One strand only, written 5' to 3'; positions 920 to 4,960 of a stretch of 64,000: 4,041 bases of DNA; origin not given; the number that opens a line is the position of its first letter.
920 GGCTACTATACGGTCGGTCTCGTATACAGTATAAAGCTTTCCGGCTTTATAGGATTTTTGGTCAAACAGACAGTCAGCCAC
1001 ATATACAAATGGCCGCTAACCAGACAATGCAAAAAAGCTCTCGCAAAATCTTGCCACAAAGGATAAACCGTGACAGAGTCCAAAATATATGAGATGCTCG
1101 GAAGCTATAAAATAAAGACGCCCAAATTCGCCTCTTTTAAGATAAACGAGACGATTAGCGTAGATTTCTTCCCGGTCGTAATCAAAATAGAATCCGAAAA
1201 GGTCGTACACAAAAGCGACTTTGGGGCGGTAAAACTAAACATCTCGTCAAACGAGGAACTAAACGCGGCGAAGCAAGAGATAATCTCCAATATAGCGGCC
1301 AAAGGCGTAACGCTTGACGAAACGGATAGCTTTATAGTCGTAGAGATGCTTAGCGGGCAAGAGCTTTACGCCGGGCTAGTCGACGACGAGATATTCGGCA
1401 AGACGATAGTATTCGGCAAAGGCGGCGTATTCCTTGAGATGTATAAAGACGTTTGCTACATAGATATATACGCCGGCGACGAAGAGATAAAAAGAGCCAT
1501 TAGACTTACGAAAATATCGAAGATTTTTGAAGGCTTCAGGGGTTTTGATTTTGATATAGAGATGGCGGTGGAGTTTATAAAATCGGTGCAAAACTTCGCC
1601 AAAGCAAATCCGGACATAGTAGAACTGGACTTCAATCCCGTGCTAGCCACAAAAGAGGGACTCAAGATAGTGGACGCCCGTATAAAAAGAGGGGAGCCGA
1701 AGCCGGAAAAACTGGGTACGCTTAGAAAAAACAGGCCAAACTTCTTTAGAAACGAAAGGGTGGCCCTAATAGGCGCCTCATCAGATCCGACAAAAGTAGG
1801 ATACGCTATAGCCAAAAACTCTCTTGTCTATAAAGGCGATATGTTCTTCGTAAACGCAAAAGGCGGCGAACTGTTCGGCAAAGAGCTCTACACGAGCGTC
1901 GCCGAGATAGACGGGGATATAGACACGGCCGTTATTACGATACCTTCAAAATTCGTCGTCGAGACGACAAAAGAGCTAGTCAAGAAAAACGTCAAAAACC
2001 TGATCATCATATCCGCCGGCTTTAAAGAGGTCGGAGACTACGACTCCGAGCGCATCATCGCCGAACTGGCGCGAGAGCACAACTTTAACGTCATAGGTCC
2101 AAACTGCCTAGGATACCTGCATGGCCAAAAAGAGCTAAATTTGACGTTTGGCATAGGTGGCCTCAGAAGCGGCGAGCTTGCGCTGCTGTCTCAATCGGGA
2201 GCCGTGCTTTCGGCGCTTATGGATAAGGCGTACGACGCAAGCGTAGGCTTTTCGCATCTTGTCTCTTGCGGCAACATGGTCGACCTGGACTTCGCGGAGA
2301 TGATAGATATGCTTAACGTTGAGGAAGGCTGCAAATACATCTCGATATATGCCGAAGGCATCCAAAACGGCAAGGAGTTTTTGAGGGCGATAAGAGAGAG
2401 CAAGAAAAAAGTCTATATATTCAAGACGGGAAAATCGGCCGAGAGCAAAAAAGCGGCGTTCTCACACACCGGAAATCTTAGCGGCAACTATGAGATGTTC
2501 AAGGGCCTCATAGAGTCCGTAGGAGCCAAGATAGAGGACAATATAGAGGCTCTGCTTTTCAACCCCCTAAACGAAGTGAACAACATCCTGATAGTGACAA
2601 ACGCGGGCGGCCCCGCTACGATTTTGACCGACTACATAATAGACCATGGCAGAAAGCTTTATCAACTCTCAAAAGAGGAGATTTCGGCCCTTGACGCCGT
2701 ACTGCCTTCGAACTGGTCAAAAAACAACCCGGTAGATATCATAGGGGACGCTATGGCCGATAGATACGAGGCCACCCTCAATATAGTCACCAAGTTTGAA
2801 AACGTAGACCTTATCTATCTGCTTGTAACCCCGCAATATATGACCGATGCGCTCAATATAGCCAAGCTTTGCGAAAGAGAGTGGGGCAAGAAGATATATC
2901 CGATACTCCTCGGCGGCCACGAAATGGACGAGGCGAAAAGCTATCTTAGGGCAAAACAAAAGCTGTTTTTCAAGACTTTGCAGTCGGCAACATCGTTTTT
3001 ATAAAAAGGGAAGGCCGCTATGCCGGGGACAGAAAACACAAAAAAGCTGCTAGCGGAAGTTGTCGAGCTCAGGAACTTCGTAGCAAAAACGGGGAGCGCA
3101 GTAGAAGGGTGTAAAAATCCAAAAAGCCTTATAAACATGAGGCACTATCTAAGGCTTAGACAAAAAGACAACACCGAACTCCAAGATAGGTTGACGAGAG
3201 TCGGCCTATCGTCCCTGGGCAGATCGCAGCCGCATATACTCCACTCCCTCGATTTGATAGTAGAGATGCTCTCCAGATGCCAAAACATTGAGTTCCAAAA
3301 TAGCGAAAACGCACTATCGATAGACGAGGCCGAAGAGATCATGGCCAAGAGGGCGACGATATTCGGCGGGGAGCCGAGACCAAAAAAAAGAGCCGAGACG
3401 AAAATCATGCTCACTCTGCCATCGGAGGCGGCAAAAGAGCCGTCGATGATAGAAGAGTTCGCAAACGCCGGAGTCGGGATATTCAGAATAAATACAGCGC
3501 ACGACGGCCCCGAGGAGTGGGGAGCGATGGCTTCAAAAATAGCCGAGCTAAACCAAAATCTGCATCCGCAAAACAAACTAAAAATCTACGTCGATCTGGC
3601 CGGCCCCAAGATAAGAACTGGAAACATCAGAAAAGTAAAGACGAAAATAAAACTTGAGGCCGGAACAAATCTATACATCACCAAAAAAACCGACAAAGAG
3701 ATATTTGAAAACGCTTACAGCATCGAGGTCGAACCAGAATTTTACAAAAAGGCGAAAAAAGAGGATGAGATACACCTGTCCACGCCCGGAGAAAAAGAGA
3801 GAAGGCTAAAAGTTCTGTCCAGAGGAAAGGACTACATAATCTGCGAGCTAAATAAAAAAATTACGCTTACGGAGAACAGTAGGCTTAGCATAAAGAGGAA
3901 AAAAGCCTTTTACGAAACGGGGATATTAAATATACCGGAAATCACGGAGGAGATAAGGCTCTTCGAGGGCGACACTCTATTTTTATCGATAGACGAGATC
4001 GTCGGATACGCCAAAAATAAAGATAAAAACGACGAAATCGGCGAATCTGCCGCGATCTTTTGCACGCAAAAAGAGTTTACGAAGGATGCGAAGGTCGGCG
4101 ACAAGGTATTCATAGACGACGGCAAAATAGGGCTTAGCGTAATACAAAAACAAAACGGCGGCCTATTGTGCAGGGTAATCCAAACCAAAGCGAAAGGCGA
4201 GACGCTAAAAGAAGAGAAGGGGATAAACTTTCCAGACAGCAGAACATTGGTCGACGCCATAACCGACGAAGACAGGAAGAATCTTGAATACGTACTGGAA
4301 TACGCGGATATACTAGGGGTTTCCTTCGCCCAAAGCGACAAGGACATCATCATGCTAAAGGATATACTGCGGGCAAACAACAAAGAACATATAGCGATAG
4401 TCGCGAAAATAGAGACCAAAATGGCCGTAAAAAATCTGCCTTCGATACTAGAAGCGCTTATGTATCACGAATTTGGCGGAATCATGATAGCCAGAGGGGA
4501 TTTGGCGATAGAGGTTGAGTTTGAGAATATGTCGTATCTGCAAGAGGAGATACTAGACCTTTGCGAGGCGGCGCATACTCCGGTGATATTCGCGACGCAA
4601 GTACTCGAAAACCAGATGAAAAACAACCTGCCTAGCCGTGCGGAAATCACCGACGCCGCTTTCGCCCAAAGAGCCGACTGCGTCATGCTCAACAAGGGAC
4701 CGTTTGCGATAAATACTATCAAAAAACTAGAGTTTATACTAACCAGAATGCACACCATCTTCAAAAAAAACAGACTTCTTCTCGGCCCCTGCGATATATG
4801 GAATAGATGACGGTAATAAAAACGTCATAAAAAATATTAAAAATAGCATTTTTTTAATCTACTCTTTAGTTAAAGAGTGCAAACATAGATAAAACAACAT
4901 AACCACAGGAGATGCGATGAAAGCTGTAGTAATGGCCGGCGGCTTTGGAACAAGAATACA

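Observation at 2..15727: GH57-only alpha-glucan cluster co-oriented with substrate-level ATP and NADH-oxidation genes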

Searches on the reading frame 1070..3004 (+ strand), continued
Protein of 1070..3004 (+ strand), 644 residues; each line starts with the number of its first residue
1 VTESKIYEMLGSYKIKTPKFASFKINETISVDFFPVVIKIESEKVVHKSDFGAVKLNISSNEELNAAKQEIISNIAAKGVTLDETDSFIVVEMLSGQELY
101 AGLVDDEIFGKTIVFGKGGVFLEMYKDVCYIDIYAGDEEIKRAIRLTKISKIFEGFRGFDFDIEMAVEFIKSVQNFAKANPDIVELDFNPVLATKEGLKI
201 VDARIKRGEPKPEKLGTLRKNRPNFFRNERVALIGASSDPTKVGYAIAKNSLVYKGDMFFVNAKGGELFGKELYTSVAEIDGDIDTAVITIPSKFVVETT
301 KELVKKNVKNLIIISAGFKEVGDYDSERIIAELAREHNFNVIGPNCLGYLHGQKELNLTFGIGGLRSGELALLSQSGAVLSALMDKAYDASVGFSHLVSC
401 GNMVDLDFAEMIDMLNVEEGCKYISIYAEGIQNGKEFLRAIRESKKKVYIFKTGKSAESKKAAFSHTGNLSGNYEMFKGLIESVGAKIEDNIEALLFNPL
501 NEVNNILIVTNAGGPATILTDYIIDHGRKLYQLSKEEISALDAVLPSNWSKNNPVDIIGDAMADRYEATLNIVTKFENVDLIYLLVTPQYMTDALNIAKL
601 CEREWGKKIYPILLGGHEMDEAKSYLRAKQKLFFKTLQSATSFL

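Call 47: search_solved_structures(query=L162:8798-9997:+, max_evalue=0.001)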
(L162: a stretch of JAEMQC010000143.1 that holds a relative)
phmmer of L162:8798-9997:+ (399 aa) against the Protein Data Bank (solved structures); distinct sequences matched with E-value up to 0.001: 46.
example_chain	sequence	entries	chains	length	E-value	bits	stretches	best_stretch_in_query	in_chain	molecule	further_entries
9pxk_C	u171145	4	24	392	1.1e-41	146.3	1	1-361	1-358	NADH dehydrogenase-like protein YjlD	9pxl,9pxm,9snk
4nwz_A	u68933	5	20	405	1.9e-38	135.5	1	4-382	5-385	FAD-dependent pyridine nucleotide-disulfide oxidoreductase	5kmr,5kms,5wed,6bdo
5kmq_A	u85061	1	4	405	6.7e-38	133.7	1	4-380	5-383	FAD-dependent pyridine nucleotide-disulfide oxidoreductase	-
5kmp_A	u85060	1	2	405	2.3e-37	132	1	4-382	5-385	FAD-dependent pyridine nucleotide-disulfide oxidoreductase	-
5na1_A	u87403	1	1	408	2e-34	122.3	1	2-375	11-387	NADH dehydrogenase-like protein SAOUHSC_00878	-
5na4_A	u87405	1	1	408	9.9e-34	120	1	2-375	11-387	NADH dehydrogenase-like protein SAOUHSC_00878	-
9mqy_A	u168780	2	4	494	5.7e-22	81.3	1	2-372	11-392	NADH:ubiquinone reductase (non-electrogenic)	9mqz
9ift_A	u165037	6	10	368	9.3e-20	74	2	271-374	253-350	FSP1 (tetrapod ancestor)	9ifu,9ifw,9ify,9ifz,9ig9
5jwa_A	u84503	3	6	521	1.7e-19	73.1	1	2-301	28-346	NADH dehydrogenase, putative | Type II NADH:ubiquinone oxidoreductase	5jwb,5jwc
9qrt_A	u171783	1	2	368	2.7e-19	72.5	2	271-373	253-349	FSP1 (tetrapod ancestor; L323A mutant) bound to FAD and NAD+ and compound 2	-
7xpi_A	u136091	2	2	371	3e-19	72.4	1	4-373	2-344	Apoptosis inducing factor mitochondria associated 2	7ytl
3hyv_A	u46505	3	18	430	1.3e-16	63.7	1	1-140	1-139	Sulfide-quinone reductase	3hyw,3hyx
4g9k_A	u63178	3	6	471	3e-16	62.5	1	90-327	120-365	Rotenone-insensitive NADH-ubiquinone oxidoreductase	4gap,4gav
5yjw_A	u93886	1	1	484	3.4e-16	62.3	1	90-327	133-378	Rotenone-insensitive NADH-ubiquinone oxidoreductase, mitochondrial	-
5yjy_A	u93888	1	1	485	3.4e-16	62.3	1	90-327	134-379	Rotenone-insensitive NADH-ubiquinone oxidoreductase, mitochondrial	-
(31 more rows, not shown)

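Call 70: search_protein_families(library=pfam, proteins=[L177:2537-3700:-, L177:1557-2540:-])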
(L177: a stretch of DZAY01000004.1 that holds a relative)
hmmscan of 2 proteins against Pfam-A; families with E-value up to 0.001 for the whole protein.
L177:2537-3700:- (387 aa): 2 families
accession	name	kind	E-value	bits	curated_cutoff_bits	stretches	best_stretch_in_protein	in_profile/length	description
PF02518.31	HATPase_c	-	9.4e-15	55.5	26.4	1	283-382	6-108/111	Histidine kinase-, DNA gyrase B-, and HSP90-like ATPase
PF00512.31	HisKA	-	0.00022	21.7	26.9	1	170-233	2-60/66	His Kinase A (phospho-acceptor) domain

L177:1557-2540:- (327 aa): 2 families
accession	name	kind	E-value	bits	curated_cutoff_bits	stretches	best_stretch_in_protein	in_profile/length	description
PF00814.31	TsaD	-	2.7e-73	247.4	24.8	1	24-300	2-262/264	tRNA N6-adenosine threonylcarbamoyltransferase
PF22521.2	HypF_C_2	-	0.00049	20.4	27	1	155-286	94-225/241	Carbamoyltransferase, Kae1-like Domain, second subdomain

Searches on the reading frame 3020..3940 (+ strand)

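Call 54: search_protein_families(library=pfam, proteins=[window:3020-3940:+], max_evalue=0.01)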
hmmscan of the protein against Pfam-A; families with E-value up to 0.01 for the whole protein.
window:3020-3940:+ (307 aa): 1 family
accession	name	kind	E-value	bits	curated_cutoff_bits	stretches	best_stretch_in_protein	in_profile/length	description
PF00224.27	PK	-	1.1e-11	44.9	30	1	126-235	3-109/328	Pyruvate kinase, barrel domain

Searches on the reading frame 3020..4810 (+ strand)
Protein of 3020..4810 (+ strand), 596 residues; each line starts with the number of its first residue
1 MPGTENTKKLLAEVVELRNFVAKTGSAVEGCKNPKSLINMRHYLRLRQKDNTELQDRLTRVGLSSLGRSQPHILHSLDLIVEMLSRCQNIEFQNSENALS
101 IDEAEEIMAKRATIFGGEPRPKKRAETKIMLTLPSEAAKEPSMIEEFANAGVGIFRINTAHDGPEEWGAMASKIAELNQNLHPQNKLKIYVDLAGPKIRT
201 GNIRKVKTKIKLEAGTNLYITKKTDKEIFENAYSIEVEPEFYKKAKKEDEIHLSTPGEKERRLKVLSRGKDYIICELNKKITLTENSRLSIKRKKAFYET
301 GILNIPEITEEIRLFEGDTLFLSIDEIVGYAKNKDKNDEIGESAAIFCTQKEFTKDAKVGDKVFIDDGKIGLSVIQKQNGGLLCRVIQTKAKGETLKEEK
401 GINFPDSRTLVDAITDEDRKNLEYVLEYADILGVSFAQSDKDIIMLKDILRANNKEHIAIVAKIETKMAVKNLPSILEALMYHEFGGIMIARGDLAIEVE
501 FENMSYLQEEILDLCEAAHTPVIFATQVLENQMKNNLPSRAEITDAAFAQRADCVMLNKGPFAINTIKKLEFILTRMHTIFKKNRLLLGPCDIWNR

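Call 3: search_protein_families(library=pfam, proteins=[window:3020-4810:+])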
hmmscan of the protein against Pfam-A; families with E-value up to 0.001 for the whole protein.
window:3020-4810:+ (596 aa): 1 family
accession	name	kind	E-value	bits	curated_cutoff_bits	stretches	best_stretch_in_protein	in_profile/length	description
PF00224.27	PK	-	2.1e-55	188.6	30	2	310-558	82-315/328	Pyruvate kinase, barrel domain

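Call 4: search_protein_families(library=ncbifam, proteins=[window:3020-4810:+])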
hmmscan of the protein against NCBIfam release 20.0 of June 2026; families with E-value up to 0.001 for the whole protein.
window:3020-4810:+ (596 aa): 7 families
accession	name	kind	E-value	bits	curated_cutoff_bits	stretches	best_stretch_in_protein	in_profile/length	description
NF011314.0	PRK14725.1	equivalog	5.8e-158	527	642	1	6-595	21-611/614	pyruvate kinase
TIGR01064.1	pyruv_kin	equivalog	1.1e-75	255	306.4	2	312-583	71-340/476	pyruvate kinase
NF004491.0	PRK05826.1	subfamily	2e-74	250.8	432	2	313-582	78-342/477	pyruvate kinase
NF004886.0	PRK06247.1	subfamily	3.3e-59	200.8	623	2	335-574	96-329/476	pyruvate kinase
NF004978.0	PRK06354.1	subfamily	5.6e-57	193.5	462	2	341-579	105-343/590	pyruvate kinase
NF006664.0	PRK09206.1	equivalog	4.6e-50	170.5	686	2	312-582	75-340/470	pyruvate kinase PykF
NF005234.0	PRK06739.1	equivalog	6.8e-39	133.8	564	2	348-571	101-322/352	pyruvate kinase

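Call 37: find_encoding_contigs(protein=window:3020-4810:+, flank=10000, max_places=6)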
Protein window:3020-4810:+ (596 aa): no gene with exactly this product is on record in the collection.

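Call 48: search_solved_structures(query=window:3020-4810:+, max_evalue=0.001)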
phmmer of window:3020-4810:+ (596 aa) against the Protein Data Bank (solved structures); distinct sequences matched with E-value up to 0.001: 102 (the best 60 are shown).
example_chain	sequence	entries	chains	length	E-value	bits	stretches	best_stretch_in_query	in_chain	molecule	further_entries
8eq0_B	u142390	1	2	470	7e-37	130.5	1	338-568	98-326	Pyruvate kinase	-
8edt_A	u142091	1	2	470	7.1e-37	130.5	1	338-568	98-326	Pyruvate kinase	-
4yng_A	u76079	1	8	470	7.1e-37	130.5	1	338-568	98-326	Pyruvate kinase I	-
8edq_A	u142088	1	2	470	1.1e-36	129.8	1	338-568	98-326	Pyruvate kinase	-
8eu4_A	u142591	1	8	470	1.3e-36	129.7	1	338-568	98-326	Pyruvate kinase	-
8eq3_A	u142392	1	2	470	1.5e-36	129.5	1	338-568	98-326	Pyruvate kinase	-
8eq1_A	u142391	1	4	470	3.4e-36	128.3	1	338-568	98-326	Pyruvate kinase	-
1pky_A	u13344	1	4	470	3.5e-36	128.2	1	338-568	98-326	PYRUVATE KINASE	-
8edr_A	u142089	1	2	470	8.4e-36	127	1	338-568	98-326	Pyruvate kinase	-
8eds_A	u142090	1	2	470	9.1e-36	126.8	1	338-568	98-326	Pyruvate kinase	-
1e0u_A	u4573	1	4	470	1e-35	126.7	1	338-568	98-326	Pyruvate kinase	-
2e28_A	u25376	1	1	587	1.5e-35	126.2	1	340-576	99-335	Pyruvate kinase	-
1e0t_A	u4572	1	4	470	4.1e-35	124.7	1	338-568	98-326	Pyruvate kinase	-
6du6_A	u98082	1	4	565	1.1e-34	123.2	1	339-577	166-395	Pyruvate kinase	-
4drs_A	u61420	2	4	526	2.8e-34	121.9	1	340-558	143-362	Pyruvate kinase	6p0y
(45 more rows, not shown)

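Call 90: search_solved_structures(query=window:3020-4810:+, max_evalue=1e-35, show_alignments=1)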
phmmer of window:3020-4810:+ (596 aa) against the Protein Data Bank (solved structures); distinct sequences matched with E-value up to 1e-35: 10.
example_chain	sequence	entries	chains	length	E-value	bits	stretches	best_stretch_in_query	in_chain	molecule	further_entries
8eq0_B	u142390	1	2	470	7e-37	130.5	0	338-568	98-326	Pyruvate kinase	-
8edt_A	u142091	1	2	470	7.1e-37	130.5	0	338-568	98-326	Pyruvate kinase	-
4yng_A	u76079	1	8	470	7.1e-37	130.5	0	338-568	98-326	Pyruvate kinase I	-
8edq_A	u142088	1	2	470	1.1e-36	129.8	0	338-568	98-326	Pyruvate kinase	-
8eu4_A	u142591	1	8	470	1.3e-36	129.7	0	338-568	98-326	Pyruvate kinase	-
8eq3_A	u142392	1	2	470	1.5e-36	129.5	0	338-568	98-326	Pyruvate kinase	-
8eq1_A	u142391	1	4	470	3.4e-36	128.3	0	338-568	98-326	Pyruvate kinase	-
1pky_A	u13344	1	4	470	3.5e-36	128.2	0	338-568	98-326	PYRUVATE KINASE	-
8edr_A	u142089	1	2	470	8.4e-36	127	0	338-568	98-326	Pyruvate kinase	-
8eds_A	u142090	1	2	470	9.1e-36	126.8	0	338-568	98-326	Pyruvate kinase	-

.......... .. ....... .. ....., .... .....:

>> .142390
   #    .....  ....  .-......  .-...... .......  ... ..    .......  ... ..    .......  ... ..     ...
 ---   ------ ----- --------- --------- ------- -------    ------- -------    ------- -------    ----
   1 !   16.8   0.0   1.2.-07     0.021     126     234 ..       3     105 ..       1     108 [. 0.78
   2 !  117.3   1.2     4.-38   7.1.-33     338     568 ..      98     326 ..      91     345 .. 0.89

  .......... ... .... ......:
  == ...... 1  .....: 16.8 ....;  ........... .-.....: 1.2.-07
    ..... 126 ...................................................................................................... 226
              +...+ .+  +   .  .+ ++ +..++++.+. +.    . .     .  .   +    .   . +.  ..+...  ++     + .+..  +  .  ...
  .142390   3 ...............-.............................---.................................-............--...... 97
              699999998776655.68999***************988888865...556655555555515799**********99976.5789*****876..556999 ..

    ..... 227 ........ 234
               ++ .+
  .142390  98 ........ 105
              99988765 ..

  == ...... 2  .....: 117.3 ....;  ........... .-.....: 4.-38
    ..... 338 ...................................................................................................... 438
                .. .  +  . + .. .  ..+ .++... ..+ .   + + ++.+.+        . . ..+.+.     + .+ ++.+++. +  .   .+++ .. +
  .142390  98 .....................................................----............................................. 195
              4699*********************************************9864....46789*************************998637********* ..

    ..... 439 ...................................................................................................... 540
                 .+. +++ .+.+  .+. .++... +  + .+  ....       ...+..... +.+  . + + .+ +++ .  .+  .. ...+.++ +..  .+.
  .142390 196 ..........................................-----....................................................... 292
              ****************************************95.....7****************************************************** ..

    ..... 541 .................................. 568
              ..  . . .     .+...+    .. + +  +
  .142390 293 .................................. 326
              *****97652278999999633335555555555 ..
